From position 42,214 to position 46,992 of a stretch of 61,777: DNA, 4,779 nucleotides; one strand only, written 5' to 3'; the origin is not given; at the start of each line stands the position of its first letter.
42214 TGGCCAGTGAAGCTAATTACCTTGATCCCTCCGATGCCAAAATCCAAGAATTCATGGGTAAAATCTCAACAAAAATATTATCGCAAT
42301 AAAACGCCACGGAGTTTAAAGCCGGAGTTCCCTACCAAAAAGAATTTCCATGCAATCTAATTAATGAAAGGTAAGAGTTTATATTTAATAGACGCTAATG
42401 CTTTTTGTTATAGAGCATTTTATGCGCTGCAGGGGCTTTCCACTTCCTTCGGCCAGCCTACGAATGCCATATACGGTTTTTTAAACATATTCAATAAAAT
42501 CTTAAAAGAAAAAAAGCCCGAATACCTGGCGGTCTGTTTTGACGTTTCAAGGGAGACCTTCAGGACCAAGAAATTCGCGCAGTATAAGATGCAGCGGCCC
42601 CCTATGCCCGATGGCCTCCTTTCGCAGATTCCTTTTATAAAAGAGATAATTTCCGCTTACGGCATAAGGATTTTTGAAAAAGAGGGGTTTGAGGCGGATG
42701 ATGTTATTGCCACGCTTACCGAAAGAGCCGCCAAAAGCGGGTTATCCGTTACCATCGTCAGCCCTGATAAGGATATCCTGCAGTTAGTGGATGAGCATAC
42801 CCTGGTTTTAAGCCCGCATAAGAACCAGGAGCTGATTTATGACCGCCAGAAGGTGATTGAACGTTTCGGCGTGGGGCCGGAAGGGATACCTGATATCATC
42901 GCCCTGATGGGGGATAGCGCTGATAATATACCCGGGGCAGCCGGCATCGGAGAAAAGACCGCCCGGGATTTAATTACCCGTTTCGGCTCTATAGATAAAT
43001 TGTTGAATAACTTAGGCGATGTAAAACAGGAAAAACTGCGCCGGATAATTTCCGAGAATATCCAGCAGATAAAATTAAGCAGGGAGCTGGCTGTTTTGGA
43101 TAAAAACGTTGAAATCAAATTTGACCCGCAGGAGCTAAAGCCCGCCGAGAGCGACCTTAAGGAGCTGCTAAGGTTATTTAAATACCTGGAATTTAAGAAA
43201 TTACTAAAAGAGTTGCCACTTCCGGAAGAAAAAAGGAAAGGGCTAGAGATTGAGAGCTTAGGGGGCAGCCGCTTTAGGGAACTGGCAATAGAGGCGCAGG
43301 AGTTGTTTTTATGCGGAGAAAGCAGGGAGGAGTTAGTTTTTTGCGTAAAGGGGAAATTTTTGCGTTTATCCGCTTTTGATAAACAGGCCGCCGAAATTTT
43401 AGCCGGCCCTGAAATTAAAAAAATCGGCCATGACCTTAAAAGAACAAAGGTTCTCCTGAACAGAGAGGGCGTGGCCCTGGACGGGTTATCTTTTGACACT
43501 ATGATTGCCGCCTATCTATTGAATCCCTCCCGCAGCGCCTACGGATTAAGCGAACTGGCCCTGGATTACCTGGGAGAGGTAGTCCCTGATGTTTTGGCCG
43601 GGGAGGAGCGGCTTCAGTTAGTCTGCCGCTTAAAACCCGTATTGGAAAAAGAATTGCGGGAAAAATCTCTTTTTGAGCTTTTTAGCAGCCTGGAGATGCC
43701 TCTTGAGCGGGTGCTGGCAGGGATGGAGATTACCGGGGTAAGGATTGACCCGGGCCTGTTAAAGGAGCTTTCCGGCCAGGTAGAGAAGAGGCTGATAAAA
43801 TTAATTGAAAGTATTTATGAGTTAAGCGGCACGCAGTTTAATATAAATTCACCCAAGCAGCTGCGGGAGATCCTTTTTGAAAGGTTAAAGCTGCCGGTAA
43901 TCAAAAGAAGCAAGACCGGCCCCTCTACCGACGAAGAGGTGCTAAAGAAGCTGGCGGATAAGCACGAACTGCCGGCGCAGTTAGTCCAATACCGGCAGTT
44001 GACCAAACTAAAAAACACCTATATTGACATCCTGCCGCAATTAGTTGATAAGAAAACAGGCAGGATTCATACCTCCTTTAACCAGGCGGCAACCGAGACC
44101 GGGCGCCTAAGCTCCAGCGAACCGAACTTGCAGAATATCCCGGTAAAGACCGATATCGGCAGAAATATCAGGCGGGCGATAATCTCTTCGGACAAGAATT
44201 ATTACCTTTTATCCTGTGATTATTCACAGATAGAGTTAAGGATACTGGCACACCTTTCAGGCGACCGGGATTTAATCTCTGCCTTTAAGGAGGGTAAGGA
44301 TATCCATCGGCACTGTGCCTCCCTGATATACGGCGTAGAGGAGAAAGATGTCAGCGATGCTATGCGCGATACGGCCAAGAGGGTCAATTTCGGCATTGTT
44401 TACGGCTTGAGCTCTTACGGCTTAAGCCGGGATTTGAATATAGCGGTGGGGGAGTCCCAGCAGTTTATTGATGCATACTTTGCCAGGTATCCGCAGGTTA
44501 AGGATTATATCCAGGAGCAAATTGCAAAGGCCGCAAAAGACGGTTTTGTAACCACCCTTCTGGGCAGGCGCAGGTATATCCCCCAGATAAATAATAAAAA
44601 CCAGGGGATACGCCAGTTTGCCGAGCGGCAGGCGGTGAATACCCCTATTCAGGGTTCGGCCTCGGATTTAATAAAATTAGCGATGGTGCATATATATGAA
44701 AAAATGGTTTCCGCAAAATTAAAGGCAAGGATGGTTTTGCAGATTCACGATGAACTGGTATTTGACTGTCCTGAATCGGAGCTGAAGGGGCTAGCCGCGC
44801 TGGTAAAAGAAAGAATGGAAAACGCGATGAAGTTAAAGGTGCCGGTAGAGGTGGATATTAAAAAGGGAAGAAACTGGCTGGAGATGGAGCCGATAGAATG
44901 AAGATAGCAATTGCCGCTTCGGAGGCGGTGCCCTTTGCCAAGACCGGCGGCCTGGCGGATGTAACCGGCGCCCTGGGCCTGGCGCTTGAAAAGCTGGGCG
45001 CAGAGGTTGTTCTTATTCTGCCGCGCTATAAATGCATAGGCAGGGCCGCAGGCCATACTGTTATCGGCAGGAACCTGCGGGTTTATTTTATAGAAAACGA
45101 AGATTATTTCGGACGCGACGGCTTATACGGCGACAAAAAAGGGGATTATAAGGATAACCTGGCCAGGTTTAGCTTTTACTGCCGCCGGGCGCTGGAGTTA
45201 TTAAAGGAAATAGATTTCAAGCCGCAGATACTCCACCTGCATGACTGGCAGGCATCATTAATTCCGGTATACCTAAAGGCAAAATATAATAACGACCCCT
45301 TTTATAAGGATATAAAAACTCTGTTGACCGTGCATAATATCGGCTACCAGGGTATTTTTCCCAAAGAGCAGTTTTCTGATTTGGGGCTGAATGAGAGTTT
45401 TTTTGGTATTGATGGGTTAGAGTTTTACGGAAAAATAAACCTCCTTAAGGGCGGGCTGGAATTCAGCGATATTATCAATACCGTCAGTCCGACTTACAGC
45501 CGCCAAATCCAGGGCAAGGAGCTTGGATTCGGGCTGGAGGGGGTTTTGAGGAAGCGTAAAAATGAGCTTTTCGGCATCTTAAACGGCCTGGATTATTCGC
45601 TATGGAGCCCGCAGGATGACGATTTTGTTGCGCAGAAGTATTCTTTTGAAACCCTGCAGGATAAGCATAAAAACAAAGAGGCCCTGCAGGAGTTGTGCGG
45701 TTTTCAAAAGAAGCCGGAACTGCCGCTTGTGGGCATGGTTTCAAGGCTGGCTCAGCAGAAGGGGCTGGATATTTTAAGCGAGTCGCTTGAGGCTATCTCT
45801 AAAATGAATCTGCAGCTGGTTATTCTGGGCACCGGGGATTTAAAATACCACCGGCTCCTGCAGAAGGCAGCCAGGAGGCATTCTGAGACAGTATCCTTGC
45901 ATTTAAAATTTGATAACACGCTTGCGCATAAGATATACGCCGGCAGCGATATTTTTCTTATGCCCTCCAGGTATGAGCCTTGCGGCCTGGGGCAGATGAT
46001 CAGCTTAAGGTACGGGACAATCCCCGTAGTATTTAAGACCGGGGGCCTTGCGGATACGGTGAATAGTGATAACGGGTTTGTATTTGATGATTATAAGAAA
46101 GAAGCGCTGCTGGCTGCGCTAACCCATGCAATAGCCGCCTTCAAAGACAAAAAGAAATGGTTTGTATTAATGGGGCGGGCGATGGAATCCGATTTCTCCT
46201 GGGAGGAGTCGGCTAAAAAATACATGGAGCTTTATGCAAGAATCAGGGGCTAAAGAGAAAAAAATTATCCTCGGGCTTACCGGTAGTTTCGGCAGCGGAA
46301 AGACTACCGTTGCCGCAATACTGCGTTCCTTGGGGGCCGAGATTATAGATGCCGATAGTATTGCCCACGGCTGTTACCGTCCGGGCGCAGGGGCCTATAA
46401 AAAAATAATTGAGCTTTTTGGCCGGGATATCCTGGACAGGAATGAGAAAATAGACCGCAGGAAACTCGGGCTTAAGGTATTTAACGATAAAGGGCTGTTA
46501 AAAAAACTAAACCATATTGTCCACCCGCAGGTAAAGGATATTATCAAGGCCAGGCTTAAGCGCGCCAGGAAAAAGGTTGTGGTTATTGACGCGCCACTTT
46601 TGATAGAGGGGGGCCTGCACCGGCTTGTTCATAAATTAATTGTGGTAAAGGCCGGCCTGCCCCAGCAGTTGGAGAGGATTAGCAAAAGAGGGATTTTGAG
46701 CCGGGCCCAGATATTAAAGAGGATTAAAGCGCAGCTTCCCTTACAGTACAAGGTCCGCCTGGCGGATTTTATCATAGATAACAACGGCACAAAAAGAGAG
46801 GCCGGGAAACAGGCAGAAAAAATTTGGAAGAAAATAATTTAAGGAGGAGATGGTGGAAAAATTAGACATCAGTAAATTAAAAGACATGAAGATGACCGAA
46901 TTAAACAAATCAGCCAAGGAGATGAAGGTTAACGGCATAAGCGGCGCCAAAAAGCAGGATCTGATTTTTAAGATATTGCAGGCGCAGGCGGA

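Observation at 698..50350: Operon boundaries are occupied by long hairpins whose arms are degenerate tandem short words, with different words at different loci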

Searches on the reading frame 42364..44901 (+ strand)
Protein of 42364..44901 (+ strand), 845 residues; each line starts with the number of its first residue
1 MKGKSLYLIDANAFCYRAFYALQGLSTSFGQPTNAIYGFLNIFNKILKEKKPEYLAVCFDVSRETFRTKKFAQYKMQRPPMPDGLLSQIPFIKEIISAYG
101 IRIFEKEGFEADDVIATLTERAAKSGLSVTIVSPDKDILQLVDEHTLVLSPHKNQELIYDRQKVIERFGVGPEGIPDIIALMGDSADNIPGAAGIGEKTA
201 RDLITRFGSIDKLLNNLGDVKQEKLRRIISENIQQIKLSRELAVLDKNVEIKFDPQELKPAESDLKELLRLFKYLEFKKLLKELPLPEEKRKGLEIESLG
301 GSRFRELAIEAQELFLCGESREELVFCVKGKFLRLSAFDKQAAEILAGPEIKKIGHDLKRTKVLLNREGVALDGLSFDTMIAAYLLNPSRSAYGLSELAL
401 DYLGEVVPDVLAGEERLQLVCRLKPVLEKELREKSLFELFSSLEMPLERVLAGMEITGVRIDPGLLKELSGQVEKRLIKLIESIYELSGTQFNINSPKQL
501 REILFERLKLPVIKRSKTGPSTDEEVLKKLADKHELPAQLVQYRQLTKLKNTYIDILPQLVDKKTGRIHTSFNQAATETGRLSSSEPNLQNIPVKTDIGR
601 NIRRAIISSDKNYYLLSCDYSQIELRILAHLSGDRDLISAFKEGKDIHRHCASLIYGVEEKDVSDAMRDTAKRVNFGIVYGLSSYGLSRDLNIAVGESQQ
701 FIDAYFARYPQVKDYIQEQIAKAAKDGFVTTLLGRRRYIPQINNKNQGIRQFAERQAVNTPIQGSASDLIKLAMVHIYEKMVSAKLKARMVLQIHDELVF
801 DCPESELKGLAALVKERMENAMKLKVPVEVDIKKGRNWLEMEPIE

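Call 41: search_protein_families(library=pfam, proteins=[window:42364-44901:+], max_evalue=0.001)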
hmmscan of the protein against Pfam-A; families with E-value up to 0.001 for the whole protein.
window:42364-44901:+ (845 aa): 5 families
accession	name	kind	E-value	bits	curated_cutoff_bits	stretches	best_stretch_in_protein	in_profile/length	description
PF00476.26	DNA_pol_A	-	1.3e-161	538.2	34.3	1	466-840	4-381/381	DNA polymerase family A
PF02739.22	5_3_exonuc_N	-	2.9e-58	196.6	34.3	1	6-169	2-164/164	5'-3' exonuclease, N-terminal resolvase-like domain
PF01367.25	5_3_exonuc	-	5.3e-28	97.8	40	1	170-264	1-95/97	5'-3' exonuclease, C-terminal SAM fold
PF22619.2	DNA_polI_exo1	-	6.1e-13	49.2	27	1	340-401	38-99/140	DNA polymerase I, ribonuclease H-like domain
PF01612.26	DNA_pol_A_exo1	-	2.1e-05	24.8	23.6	1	340-406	66-130/173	3'-5' exonuclease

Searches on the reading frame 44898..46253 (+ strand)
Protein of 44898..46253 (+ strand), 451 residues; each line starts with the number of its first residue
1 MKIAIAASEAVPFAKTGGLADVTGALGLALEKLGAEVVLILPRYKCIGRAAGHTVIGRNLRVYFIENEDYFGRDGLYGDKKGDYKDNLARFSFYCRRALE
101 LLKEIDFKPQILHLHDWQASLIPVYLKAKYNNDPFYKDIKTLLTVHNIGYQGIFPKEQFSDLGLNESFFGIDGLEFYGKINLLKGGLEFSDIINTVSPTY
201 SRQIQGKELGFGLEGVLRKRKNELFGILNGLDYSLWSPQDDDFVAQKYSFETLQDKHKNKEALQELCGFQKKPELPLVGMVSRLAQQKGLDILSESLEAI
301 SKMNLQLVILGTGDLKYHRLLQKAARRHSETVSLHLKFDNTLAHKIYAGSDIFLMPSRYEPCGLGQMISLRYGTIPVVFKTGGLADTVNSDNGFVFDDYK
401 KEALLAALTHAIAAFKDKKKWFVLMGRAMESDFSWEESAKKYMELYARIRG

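Call 41: search_protein_families(library=pfam, proteins=[window:44898-46253:+], max_evalue=0.001)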
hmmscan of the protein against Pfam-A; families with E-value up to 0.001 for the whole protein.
window:44898-46253:+ (451 aa): 4 families
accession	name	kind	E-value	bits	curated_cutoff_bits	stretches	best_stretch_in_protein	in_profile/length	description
PF08323.17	Glyco_transf_5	-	4.2e-78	262.8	22.7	1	2-219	1-239/239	Starch synthase catalytic domain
PF00534.26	Glycos_transf_1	-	7.9e-19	68.3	26.4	1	271-413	11-157/172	Glycosyl transferases group 1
PF13692.12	Glyco_trans_1_4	-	4e-16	60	27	1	276-412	2-140/142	Glycosyl transferases group 1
PF13439.12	Glyco_transf_4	-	1.5e-05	25.6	28.5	1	17-150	2-108/170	Glycosyltransferase Family 4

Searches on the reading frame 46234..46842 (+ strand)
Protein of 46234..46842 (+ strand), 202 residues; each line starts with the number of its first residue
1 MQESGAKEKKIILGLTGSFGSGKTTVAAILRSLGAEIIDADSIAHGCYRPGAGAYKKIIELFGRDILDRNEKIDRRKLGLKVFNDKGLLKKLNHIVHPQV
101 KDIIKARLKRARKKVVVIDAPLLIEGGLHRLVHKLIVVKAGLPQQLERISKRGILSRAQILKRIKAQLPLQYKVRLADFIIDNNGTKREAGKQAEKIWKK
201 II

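Call 41: search_protein_families(library=pfam, proteins=[window:46234-46842:+], max_evalue=0.001)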
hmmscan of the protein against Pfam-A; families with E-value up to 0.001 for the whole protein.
window:46234-46842:+ (202 aa): 3 families
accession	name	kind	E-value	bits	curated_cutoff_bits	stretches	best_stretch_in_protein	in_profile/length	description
PF01121.26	CoaE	-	9.5e-51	172.5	27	1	11-187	1-178/180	Dephospho-CoA kinase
PF13238.12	AAA_18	-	1.7e-05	25.7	29.4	1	14-153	2-112/128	AAA domain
PF13671.12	AAA_33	-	6.1e-05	23.8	27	1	15-130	4-87/143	AAA domain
